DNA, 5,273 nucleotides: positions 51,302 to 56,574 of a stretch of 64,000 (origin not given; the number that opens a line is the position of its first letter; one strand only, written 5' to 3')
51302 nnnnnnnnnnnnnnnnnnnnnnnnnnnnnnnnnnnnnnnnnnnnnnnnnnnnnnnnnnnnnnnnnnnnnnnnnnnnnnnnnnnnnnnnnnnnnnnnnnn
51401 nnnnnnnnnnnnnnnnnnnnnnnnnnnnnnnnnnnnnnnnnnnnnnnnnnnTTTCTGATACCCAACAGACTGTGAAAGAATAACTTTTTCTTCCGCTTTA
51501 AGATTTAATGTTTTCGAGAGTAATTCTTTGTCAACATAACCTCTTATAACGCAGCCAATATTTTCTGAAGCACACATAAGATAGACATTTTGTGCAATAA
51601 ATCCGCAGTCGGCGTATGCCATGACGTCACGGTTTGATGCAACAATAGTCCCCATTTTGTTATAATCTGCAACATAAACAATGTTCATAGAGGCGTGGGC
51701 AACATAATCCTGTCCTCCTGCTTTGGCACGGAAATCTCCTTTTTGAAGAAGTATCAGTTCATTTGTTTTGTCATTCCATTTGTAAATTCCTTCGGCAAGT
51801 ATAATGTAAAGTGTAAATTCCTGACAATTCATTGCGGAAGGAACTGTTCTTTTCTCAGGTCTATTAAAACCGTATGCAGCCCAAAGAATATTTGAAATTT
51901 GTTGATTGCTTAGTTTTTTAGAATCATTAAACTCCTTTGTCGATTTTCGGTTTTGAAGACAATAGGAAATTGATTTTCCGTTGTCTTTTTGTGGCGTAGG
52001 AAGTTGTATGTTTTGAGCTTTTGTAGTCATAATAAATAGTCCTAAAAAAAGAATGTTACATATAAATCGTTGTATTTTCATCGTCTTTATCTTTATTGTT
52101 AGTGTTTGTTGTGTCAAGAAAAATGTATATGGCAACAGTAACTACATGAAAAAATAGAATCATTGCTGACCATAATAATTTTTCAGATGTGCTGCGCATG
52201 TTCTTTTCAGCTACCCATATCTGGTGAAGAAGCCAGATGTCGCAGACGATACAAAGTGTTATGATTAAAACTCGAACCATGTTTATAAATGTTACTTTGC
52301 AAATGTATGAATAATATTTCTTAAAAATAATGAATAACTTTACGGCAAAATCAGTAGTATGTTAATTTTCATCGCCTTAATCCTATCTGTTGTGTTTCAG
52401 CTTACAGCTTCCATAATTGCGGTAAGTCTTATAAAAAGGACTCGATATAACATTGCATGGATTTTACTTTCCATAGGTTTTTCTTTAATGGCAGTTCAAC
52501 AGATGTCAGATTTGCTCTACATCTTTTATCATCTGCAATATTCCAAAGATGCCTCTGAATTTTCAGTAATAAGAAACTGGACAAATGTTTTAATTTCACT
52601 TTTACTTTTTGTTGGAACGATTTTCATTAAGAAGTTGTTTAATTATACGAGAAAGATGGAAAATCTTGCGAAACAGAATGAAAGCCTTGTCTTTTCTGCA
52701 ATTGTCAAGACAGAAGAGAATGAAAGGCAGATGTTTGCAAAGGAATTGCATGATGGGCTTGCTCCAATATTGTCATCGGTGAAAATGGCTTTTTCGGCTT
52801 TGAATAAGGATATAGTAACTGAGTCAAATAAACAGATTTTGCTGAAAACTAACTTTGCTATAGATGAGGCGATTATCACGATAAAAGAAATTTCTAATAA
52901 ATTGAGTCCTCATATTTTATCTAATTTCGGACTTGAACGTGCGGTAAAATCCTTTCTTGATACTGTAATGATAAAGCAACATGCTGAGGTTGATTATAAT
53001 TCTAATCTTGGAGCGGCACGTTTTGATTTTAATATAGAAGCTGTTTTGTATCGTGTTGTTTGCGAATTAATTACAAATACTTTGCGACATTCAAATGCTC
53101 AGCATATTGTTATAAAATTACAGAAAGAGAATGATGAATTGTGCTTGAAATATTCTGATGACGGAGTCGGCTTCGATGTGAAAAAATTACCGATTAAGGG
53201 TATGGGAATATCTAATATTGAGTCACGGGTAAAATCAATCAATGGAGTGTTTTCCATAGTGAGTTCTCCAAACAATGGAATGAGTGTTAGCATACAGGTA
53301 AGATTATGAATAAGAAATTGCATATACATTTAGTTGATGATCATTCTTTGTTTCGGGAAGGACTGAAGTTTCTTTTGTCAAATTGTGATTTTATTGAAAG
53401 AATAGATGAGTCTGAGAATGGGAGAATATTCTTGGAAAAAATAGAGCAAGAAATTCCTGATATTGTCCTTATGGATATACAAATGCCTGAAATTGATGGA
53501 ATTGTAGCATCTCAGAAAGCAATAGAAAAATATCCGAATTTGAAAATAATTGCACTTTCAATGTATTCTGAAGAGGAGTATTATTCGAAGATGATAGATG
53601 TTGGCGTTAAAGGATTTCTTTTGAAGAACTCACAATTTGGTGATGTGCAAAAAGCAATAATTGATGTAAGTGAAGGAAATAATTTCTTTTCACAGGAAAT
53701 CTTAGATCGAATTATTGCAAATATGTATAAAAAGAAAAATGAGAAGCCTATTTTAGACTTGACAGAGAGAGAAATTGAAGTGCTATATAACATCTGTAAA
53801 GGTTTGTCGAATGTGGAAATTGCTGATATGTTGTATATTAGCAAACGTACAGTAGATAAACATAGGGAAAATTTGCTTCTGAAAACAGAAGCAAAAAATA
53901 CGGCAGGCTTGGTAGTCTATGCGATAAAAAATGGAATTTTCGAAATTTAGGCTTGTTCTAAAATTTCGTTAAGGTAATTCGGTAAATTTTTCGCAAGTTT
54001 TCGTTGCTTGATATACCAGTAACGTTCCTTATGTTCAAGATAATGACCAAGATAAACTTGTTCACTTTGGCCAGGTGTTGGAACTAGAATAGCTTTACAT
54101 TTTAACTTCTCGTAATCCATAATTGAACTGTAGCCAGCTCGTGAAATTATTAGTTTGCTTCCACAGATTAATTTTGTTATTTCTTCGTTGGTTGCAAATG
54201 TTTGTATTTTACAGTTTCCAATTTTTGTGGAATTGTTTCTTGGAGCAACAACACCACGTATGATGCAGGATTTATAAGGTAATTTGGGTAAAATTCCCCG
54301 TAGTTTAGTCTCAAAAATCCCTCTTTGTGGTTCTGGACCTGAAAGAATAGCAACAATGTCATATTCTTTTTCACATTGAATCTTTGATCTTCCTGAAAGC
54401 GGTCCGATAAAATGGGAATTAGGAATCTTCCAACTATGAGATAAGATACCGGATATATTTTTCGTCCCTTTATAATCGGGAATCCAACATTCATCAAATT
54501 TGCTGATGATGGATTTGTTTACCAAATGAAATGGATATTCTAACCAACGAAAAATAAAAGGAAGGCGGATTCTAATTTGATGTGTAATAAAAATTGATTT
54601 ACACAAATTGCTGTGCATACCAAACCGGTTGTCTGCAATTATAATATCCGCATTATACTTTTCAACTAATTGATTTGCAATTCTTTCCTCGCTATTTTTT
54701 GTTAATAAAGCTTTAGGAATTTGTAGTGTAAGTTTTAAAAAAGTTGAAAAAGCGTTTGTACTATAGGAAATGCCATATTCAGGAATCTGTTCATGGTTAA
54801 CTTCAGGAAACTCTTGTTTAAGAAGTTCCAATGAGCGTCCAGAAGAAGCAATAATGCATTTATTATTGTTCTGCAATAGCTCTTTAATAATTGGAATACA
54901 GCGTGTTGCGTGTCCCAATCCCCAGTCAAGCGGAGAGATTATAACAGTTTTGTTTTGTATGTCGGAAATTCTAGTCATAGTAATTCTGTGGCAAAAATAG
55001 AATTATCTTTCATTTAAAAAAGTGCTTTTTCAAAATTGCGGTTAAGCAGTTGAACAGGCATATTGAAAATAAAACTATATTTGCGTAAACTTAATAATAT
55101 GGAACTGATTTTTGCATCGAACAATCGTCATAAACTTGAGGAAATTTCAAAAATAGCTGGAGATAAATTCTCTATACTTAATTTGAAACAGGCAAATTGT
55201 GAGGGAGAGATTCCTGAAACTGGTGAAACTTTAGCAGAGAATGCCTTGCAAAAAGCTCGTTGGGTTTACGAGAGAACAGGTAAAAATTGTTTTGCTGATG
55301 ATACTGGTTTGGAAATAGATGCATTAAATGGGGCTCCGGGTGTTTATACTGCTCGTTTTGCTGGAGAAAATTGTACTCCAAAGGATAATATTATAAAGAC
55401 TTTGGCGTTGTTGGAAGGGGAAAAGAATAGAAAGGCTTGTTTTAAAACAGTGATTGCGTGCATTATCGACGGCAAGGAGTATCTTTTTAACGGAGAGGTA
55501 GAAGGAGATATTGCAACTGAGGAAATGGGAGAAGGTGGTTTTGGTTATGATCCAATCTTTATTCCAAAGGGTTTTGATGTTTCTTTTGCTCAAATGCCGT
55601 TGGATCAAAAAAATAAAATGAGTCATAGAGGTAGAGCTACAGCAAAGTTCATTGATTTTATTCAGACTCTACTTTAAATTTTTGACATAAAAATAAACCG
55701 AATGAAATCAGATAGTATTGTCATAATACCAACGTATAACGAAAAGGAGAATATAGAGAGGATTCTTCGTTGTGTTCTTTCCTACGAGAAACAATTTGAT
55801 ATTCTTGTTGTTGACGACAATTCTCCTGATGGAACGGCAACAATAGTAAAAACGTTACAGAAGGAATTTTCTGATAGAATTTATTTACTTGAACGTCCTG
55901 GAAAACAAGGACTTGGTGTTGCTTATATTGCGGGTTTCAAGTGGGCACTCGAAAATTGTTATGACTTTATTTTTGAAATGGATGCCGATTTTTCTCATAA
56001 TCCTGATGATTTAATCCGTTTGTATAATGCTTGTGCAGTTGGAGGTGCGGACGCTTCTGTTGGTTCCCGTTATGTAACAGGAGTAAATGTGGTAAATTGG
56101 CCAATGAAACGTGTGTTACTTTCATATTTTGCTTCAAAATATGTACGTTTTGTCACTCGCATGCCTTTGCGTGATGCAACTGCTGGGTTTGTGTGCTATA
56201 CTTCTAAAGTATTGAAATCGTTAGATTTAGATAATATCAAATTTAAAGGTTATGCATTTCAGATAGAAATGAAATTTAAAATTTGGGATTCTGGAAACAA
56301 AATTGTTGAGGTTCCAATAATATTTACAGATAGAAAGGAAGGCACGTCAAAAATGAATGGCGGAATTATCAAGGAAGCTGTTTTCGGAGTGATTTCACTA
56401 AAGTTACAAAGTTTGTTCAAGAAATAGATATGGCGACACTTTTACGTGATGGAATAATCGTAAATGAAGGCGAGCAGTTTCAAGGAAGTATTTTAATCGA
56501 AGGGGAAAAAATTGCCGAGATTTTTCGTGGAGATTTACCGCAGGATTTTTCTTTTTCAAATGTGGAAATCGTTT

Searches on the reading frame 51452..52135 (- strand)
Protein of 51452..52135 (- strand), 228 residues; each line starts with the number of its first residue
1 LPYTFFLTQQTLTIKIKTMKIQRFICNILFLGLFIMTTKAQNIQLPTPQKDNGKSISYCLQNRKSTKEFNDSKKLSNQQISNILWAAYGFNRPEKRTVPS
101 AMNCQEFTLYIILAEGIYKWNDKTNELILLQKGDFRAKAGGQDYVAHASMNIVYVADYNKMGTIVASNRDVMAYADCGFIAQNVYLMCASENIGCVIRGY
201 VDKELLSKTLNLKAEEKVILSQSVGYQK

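Call 7: search_protein_families(library=pfam, proteins=[window:51452-52135:-], max_evalue=0.001)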
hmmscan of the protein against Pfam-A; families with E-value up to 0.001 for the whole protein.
window:51452-52135:- (228 aa): 1 family
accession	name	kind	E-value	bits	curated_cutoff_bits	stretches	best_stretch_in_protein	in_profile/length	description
PF00881.29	Nitroreductase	-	1.9e-24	87.1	23.5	1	61-226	2-167/167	Nitroreductase family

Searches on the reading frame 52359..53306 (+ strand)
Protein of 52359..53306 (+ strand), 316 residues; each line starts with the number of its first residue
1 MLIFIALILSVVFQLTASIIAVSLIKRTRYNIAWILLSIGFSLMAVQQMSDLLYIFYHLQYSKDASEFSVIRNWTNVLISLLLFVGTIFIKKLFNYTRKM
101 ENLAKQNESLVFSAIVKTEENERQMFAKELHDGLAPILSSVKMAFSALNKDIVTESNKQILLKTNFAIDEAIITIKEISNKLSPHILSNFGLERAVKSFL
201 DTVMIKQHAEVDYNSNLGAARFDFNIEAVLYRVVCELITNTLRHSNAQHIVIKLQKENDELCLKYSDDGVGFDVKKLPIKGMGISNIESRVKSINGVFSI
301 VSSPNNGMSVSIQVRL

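Call 7: search_protein_families(library=pfam, proteins=[window:52359-53306:+], max_evalue=0.001)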
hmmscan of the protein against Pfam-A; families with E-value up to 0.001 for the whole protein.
window:52359-53306:+ (316 aa): 3 families
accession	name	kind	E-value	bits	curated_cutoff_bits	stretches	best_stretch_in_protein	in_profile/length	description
PF02518.31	HATPase_c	-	2.4e-10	41.2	26.4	1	228-315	4-108/111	Histidine kinase-, DNA gyrase B-, and HSP90-like ATPase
PF07730.19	HisKA_3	-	1.8e-05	25.6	24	1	122-185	1-66/68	Histidine kinase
PF13581.12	HATPase_c_2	-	0.00072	20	27.4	0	233-280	35-87/127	Histidine kinase-like ATPase domain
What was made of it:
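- On Polysaccharide utilisation locus (Sus-like): The only regulator pair is a classical HisKA_3 kinase with a LuxR-type response regulator at 52359..53950 (call 7).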

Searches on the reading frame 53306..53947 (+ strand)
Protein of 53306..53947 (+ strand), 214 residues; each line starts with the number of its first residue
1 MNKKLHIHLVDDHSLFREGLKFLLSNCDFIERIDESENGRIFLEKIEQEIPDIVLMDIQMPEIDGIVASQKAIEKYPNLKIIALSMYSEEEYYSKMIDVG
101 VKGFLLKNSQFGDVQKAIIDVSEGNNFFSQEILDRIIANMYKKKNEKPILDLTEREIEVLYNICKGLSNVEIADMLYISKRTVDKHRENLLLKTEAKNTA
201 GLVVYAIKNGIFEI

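Call 7: search_protein_families(library=pfam, proteins=[window:53306-53947:+], max_evalue=0.001)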
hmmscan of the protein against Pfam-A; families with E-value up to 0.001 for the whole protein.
window:53306-53947:+ (214 aa): 2 families
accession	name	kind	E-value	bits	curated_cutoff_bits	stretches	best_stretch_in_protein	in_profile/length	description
PF00072.30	Response_reg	-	7.7e-23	81.2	30.2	1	7-118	1-110/111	Response regulator receiver domain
PF00196.25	GerE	-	5.5e-15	55.2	23.5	1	152-206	3-57/57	Bacterial regulatory proteins, luxR family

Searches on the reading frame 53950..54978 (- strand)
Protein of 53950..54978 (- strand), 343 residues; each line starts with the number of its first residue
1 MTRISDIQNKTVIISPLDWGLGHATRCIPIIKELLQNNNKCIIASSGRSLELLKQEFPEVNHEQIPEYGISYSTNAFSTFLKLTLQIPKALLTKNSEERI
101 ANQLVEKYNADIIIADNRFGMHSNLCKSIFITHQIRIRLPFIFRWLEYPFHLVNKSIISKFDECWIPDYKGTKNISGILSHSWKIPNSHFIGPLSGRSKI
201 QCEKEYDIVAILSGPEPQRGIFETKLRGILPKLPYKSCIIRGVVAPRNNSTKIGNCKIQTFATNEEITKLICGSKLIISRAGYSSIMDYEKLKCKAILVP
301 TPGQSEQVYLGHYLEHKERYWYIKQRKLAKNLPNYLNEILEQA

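Call 7: search_protein_families(library=pfam, proteins=[window:53950-54978:-], max_evalue=0.001)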
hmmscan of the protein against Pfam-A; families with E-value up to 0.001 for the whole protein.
window:53950-54978:- (343 aa): 2 families
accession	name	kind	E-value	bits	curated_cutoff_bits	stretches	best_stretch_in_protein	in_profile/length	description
PF13528.12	Glyco_trans_1_3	-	1.2e-11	44.8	25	1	20-116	11-102/322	Glycosyl transferase family 1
PF04101.22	Glyco_tran_28_C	-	3.5e-10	40.6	22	1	256-341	54-142/166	Glycosyltransferase family 28 C-terminal domain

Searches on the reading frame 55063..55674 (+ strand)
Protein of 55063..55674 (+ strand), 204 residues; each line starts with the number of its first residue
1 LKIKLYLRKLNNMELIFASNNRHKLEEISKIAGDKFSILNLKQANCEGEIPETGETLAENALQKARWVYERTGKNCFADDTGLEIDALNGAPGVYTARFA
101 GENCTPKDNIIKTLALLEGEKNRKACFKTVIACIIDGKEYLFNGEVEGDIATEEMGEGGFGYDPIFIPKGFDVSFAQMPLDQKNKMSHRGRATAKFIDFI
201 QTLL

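Call 7: search_protein_families(library=pfam, proteins=[window:55063-55674:+], max_evalue=0.001)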
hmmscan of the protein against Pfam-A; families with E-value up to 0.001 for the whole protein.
window:55063-55674:+ (204 aa): 1 family
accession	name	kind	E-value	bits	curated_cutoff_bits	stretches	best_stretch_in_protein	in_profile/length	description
PF01725.21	Ham1p_like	-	6.3e-65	219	22.5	1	15-198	1-185/186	Ham1 family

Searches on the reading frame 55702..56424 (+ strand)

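Call 7: search_protein_families(library=pfam, proteins=[window:55702-56424:+], max_evalue=0.001)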
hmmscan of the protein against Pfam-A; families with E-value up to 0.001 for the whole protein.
window:55702-56424:+ (241 aa): 3 families
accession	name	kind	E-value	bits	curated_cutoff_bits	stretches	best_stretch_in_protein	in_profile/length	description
PF00535.33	Glycos_transf_2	-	4.5e-30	105.2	23.3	1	7-171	2-164/168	Glycosyl transferase family 2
PF10111.15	Glyco_tranf_2_2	-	1.4e-06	28.4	27.3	1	7-105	2-100/276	Glycosyltransferase like family 2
PF13641.12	Glyco_tranf_2_3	-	1.2e-05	25.9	27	1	7-174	5-174/230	Glycosyltransferase like family 2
